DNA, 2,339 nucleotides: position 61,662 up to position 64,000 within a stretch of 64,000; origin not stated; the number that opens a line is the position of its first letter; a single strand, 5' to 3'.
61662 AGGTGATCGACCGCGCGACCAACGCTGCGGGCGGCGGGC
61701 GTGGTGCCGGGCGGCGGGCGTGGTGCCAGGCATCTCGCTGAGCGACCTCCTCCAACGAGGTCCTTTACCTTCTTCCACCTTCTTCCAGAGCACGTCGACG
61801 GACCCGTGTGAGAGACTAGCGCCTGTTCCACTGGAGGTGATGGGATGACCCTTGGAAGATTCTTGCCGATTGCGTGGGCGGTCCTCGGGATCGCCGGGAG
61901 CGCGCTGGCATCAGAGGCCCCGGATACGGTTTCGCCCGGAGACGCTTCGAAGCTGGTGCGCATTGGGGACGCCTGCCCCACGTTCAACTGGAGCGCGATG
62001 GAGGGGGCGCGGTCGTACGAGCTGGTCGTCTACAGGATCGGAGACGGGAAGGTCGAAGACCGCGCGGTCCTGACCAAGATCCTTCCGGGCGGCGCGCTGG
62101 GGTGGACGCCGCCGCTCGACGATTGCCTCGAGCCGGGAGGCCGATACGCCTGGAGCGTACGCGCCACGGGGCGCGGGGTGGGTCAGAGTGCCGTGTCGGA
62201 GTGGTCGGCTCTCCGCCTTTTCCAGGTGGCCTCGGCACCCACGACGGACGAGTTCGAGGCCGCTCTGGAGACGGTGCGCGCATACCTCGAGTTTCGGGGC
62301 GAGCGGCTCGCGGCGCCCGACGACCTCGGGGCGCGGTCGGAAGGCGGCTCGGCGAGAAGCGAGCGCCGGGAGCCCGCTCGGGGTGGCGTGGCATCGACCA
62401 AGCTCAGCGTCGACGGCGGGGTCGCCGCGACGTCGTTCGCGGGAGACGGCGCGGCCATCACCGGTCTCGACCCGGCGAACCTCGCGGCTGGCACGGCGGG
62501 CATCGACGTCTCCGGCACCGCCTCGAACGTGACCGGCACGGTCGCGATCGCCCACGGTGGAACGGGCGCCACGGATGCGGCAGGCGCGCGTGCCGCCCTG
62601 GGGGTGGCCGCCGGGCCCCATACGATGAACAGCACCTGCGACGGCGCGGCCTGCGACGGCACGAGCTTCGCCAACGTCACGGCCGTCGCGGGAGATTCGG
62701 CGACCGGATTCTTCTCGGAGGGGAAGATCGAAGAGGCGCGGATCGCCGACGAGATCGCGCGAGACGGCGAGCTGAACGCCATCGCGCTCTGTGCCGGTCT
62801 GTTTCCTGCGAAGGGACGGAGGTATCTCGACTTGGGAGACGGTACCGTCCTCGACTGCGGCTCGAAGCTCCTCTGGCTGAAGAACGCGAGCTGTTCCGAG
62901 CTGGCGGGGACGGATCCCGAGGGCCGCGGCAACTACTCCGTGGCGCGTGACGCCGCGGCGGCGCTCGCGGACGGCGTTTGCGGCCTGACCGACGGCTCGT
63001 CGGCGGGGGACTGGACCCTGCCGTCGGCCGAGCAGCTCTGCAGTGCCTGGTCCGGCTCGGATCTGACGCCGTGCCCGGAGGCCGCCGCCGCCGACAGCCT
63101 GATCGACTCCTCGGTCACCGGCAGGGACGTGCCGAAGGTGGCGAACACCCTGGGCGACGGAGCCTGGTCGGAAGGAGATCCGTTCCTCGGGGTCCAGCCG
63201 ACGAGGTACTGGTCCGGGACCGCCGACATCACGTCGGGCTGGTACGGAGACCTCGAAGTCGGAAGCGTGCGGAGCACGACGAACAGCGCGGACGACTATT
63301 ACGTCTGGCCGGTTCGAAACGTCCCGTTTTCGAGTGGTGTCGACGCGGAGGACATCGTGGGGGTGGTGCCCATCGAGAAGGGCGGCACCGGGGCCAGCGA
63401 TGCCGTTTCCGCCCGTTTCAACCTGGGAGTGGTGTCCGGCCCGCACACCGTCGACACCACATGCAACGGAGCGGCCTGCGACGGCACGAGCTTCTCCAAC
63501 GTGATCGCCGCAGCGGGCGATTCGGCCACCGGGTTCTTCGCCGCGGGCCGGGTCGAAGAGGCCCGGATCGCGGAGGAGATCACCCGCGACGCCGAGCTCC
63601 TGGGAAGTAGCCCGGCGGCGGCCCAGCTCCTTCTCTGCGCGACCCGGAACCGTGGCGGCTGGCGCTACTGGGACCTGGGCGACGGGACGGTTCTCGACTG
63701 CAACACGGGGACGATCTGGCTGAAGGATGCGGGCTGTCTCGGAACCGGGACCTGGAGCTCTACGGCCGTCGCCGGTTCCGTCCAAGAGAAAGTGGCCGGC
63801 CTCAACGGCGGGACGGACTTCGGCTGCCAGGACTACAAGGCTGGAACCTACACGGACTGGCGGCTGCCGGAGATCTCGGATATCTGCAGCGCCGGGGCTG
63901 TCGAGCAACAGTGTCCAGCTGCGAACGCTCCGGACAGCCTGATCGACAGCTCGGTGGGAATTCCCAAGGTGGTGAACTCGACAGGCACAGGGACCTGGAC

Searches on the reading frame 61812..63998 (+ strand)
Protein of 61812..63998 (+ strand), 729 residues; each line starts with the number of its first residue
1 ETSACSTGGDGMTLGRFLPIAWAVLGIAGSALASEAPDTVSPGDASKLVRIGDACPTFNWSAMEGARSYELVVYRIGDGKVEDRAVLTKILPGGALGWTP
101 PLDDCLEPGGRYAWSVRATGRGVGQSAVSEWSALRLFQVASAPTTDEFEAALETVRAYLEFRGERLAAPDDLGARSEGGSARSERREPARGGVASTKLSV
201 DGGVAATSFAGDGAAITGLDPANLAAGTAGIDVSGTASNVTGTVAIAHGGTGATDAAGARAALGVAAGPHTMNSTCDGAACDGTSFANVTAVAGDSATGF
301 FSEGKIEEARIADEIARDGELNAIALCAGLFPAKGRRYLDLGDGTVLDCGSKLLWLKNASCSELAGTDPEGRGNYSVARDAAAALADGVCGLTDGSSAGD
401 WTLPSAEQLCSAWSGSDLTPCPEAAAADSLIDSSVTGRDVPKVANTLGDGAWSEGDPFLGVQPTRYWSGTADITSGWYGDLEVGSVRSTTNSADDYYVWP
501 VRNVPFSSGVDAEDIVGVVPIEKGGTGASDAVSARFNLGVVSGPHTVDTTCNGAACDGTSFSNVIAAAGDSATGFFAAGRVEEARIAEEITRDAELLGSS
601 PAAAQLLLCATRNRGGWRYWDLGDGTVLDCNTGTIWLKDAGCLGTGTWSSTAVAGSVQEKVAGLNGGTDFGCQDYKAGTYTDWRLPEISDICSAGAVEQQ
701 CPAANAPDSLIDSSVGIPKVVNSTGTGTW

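Call 78: search_protein_families(library=pfam, proteins=[window:61812-63998:+], max_evalue=0.001)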
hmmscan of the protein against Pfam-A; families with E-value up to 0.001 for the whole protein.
window:61812-63998:+ (729 aa): 1 family
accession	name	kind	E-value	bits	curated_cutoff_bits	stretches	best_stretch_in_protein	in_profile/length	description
PF07603.17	Lcl_C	-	9.8e-14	52.1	34.9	2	344-502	1-117/117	Lcl C-terminal domain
